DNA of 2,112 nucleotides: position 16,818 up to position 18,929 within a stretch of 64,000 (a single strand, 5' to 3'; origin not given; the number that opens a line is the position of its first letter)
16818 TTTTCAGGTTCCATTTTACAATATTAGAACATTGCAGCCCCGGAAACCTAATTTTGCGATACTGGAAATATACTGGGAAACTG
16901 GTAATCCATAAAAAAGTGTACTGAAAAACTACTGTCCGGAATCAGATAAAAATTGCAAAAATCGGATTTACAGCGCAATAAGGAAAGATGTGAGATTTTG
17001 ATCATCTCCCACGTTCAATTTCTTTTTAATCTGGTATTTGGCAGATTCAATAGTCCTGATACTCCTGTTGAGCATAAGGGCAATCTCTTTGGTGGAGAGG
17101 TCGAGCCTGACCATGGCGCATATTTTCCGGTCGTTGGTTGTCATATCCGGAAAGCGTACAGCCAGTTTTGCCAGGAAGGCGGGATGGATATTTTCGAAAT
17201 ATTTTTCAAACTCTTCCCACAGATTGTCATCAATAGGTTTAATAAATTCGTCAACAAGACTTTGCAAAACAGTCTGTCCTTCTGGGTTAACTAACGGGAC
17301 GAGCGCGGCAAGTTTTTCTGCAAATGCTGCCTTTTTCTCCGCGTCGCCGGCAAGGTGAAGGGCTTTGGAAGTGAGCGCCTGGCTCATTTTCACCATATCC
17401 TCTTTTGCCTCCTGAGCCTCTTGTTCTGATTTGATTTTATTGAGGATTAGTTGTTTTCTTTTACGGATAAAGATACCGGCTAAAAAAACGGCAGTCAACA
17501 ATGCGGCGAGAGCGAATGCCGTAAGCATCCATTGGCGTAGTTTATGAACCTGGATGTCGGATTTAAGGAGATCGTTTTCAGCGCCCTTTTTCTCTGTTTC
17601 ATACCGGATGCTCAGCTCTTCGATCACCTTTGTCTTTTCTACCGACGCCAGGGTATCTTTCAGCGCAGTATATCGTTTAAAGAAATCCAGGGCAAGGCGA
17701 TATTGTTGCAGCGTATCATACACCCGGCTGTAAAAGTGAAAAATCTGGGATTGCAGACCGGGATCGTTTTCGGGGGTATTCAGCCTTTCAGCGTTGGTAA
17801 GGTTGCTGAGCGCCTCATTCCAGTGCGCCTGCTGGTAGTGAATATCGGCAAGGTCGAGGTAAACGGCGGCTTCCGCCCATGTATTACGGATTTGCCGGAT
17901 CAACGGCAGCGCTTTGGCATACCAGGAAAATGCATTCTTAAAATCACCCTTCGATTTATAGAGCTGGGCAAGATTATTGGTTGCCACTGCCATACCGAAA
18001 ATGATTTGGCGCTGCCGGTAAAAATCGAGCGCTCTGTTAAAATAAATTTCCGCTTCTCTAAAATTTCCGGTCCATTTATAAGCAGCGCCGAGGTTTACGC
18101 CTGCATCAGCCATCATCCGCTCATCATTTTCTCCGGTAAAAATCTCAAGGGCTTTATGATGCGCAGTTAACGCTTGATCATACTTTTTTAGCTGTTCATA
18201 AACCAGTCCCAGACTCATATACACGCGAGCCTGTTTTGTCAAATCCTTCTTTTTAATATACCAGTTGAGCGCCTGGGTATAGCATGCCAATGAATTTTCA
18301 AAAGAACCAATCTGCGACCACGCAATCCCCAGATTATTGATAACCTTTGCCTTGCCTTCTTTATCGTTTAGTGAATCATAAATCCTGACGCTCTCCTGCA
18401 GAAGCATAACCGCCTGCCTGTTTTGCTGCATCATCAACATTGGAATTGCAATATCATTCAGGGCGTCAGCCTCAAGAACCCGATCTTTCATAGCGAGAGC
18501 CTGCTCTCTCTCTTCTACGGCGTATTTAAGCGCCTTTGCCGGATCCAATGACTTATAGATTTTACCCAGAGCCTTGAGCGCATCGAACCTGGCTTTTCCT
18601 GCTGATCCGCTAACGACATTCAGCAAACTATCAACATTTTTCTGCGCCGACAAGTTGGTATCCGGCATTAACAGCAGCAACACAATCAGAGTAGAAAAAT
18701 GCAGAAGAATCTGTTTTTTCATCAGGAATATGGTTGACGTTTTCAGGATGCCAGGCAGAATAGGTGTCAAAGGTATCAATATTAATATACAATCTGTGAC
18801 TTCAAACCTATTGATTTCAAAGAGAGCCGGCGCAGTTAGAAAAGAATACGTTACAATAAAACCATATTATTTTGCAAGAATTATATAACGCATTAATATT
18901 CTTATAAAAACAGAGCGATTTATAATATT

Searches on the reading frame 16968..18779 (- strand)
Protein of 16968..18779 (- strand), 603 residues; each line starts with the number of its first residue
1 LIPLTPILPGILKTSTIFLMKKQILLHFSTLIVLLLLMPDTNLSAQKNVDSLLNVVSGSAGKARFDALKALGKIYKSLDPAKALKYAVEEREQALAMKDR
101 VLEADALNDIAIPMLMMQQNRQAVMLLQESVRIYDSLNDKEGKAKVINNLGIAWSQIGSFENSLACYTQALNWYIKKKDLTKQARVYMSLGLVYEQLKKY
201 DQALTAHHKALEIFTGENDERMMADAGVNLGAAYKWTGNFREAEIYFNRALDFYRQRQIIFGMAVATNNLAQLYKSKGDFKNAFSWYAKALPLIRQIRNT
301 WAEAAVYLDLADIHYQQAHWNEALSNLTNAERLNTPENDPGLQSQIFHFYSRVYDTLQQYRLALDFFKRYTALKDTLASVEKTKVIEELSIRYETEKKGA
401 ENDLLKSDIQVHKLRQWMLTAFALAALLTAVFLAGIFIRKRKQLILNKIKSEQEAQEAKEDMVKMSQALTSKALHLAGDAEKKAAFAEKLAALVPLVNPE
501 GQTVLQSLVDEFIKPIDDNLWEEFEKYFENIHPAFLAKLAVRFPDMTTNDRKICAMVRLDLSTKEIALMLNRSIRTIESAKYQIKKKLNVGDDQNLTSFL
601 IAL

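Call 9: search_protein_families(library=pfam, proteins=[window:16968-18779:-], max_evalue=0.001)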
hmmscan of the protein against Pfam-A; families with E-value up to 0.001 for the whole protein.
window:16968-18779:- (603 aa): 13 families
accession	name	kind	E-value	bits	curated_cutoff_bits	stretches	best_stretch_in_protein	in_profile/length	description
PF13424.12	TPR_12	-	2.3e-31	108.2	30.1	3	184-256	3-77/77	Tetratricopeptide repeat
PF00515.34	TPR_1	-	2e-20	72.1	27.8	1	184-213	1-30/34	Tetratricopeptide repeat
PF07719.23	TPR_2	-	4.8e-17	61.1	27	0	184-213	1-30/34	Tetratricopeptide repeat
PF13374.12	TPR_10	-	3.1e-16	59.2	27.5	0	229-256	7-34/42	Tetratricopeptide repeat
PF13181.12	TPR_8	-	1.5e-13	50.1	25.7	0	184-213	1-30/34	Tetratricopeptide repeat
PF14938.12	SNAP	-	8.7e-12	45.5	25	2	189-289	80-180/282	Soluble NSF attachment protein, SNAP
PF24885.1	TPR_NPHP3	-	2.4e-11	43.9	100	1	129-295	43-214/239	Nephrocystin-3 TPR domain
PF17874.7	TPR_MalT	-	1.5e-10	41.4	45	1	160-337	17-194/336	MalT-like TPR region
PF13176.12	TPR_7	-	2.1e-10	40.2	27.9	0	268-294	3-28/36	Tetratricopeptide repeat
PF13428.12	TPR_14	-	5.3e-05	23.9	23.5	0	185-215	2-32/44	Tetratricopeptide repeat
PF00196.25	GerE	-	5.6e-05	23.1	23.5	1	549-598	6-55/57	Bacterial regulatory proteins, luxR family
PF10602.15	RPN7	-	6.4e-05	23.1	29.6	0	116-250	8-139/174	26S proteasome subunit RPN7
PF08281.18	Sigma70_r4_2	-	0.00016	21.7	25.7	1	559-588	25-54/54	Sigma-70, region 4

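Call 53: search_protein_families(library=ncbifam, proteins=[window:16968-18779:-], max_evalue=0.01)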
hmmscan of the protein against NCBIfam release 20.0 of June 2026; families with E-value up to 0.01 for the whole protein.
window:16968-18779:- (603 aa): 15 families
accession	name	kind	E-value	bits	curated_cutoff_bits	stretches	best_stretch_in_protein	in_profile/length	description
NF053520.1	HK_Porph_FimS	equivalog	3.3e-27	95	600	1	157-452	97-390/618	sensor histidine kinase FimS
NF041717.1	HaaA_phane_TPR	equivalog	9.5e-27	93.5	1125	1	62-368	549-856/882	cyclophane-containing RiPP biosynthesis TPR protein HaaT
NF053779.1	BT3442_fam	equivalog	5.9e-22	78.1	940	1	127-595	85-552/563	BT3442 family protein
NF053617.1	SARPRegAfsRStmc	equivalog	4.3e-15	54.7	1430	2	178-331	730-883/986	SARP-family global regulator AfsR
NF040959.1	MamA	equivalog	1.1e-09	38.1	200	1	89-292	23-201/204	magnetosome protein MamA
TIGR02521.1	type_IV_pilW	equivalog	1.9e-06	27.6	154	0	131-213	85-164/234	type IV pilus biogenesis/stability protein PilW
NF002725.1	PRK02603.1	equivalog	3.5e-06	27.1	143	0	138-213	66-142/173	photosystem I assembly protein Ycf3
NF052445.1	RespRegMctR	equivalog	1.1e-05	25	300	1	544-601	143-200/205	two-component system response regulator MctR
NF053720.1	NsdA_fam_reg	subfamily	2.2e-05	24.1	75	1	164-327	221-391/432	NsdA family TPR-like regulatory protein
NF040749.1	tetrathio_RR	equivalog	0.00013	21.8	290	1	509-596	95-184/191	tetrathionate respiration response regulator TtrR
NF047507.1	TPR_BatC_Lepto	exception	0.00061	19.3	175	0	194-292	35-124/214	TPR repeat-containing protein BatC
NF008548.0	PRK11475.1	equivalog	0.0015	18.1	176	1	550-596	139-185/207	DNA-binding transcriptional activator BglJ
TIGR02985.1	Sig70_bacteroi1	subfamily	0.0033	17.6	126.4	0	545-588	114-158/162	RNA polymerase sigma-70 factor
NF007018.1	PRK09483.1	equivalog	0.0045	16.7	280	1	546-601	149-204/217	UvrY/SirA/GacA family response regulator transcription factor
TIGR02937.1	sigma70-ECF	superfamily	0.0054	16.4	42.9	0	440-589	73-162/165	sigma-70 family RNA polymerase sigma factor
